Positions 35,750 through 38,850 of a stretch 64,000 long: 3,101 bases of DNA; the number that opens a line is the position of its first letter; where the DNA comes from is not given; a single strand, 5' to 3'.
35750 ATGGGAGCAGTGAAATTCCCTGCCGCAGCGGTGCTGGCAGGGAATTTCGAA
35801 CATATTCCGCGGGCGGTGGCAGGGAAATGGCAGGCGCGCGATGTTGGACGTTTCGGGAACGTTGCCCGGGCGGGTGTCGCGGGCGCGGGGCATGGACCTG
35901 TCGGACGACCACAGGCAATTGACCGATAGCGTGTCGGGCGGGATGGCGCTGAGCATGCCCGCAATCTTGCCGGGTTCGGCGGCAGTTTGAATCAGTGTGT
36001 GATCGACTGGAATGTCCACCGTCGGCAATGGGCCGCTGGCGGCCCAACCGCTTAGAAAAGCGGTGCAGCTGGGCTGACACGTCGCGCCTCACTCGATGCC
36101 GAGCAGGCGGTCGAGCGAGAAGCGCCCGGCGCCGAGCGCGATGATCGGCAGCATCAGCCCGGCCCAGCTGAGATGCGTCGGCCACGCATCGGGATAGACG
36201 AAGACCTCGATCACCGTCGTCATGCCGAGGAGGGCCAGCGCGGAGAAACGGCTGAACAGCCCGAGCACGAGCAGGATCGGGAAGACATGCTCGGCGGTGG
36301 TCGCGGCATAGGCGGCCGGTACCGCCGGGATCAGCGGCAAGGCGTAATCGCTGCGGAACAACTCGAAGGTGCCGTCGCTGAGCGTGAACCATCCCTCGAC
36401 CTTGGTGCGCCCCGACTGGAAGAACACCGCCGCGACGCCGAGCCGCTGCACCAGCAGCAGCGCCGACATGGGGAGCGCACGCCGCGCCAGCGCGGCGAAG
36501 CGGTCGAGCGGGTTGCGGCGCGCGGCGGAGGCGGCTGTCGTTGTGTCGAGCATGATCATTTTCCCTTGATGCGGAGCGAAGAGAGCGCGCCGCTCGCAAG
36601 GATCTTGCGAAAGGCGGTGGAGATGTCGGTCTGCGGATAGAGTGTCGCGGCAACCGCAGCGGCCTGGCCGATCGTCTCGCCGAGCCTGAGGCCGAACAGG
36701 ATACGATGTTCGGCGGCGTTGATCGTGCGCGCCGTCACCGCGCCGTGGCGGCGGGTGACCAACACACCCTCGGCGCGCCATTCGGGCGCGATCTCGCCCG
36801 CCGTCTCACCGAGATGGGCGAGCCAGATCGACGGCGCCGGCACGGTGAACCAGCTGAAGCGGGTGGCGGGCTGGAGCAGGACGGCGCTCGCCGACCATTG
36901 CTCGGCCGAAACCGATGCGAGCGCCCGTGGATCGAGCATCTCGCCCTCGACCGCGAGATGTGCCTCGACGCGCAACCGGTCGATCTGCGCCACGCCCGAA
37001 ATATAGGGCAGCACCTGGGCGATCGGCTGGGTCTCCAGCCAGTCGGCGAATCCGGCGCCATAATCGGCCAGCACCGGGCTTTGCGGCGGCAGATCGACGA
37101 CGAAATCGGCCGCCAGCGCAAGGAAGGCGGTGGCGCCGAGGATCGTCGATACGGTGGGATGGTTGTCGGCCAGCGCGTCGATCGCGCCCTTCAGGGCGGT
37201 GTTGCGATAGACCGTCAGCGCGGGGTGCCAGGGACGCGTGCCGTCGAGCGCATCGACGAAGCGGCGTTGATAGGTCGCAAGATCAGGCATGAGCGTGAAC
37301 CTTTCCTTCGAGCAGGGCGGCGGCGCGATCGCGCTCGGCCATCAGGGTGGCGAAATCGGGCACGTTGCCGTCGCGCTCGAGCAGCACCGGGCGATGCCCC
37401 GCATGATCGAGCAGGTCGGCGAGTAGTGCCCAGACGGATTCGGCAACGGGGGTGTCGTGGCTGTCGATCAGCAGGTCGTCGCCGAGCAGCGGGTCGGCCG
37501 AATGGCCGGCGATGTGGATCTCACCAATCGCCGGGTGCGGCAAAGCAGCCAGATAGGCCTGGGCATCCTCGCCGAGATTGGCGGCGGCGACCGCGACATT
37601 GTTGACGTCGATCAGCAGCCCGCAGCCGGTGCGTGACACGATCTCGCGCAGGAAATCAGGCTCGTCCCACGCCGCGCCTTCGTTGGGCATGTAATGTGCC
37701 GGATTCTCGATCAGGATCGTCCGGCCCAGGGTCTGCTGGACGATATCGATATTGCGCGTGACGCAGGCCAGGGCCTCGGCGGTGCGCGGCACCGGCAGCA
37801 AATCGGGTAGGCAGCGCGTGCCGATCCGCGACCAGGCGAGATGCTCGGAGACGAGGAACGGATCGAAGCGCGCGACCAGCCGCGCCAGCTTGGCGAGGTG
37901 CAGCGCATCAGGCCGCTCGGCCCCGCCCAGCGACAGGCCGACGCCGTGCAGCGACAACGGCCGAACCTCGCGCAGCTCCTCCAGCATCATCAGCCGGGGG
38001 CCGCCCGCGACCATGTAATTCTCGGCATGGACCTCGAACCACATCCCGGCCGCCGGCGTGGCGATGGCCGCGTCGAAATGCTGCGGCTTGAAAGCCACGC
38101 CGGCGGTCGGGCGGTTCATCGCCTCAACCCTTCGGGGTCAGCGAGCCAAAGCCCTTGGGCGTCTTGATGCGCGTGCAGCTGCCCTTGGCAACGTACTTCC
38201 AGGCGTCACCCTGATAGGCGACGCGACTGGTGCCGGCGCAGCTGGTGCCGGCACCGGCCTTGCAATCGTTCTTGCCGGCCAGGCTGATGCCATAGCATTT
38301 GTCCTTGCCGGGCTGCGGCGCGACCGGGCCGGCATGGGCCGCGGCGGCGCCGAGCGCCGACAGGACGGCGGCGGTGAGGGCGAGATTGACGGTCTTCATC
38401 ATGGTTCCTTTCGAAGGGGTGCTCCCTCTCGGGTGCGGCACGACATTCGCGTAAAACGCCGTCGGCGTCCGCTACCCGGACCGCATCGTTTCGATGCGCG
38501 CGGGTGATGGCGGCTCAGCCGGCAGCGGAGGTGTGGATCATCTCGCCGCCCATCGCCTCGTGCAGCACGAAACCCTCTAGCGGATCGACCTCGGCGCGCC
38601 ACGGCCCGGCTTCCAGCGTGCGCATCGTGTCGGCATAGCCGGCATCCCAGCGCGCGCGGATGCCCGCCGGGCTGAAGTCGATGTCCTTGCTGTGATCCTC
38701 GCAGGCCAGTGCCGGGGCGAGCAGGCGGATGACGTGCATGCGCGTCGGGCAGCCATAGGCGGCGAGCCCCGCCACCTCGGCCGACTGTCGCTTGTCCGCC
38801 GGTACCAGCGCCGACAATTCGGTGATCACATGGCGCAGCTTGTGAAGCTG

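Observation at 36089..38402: Complete bufferin-1-type MNIO RiPP operon: DUF2282 precursor, DUF692, DUF2063, DoxX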

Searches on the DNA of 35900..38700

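Call 31: search_rna_families(source=window, start=35900, end=38700, threshold=evalue, max_evalue=1)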
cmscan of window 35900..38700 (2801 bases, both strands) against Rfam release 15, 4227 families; matches with E-value up to 1: 0.
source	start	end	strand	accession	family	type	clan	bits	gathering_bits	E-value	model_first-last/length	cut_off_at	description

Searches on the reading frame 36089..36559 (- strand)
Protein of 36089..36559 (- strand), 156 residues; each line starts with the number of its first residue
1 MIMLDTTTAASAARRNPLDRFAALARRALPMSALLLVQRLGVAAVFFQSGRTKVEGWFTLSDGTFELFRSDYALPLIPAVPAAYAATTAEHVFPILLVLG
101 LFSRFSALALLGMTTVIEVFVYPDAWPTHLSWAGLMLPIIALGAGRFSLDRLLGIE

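Call 3: search_protein_families(library=pfam, proteins=[window:36089-36559:-], max_evalue=0.01)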
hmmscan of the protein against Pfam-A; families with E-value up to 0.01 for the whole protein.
window:36089-36559:- (156 aa): 3 families
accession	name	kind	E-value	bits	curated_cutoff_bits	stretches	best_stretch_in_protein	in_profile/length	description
PF07681.17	DoxX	-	6.8e-16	59.1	23.6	1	34-122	1-84/85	DoxX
PF07291.16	MauE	-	0.00044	21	27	1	31-119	1-85/128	Methylamine utilisation protein MauE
PF04173.18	DoxD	-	0.0025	18.2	22.7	1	87-153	72-144/167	TQO small subunit DoxD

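Call 4: search_protein_families(library=ncbifam, proteins=[window:36089-36559:-], max_evalue=0.01)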
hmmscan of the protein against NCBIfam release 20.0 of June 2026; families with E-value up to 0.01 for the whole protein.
window:36089-36559:- (156 aa): 1 family
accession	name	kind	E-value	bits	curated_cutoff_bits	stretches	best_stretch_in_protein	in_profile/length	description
NF050144.1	matur_HvfX_fam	equivalog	3.2e-12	46.9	80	1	35-121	4-87/165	HvfX family Cu-binding RiPP maturation protein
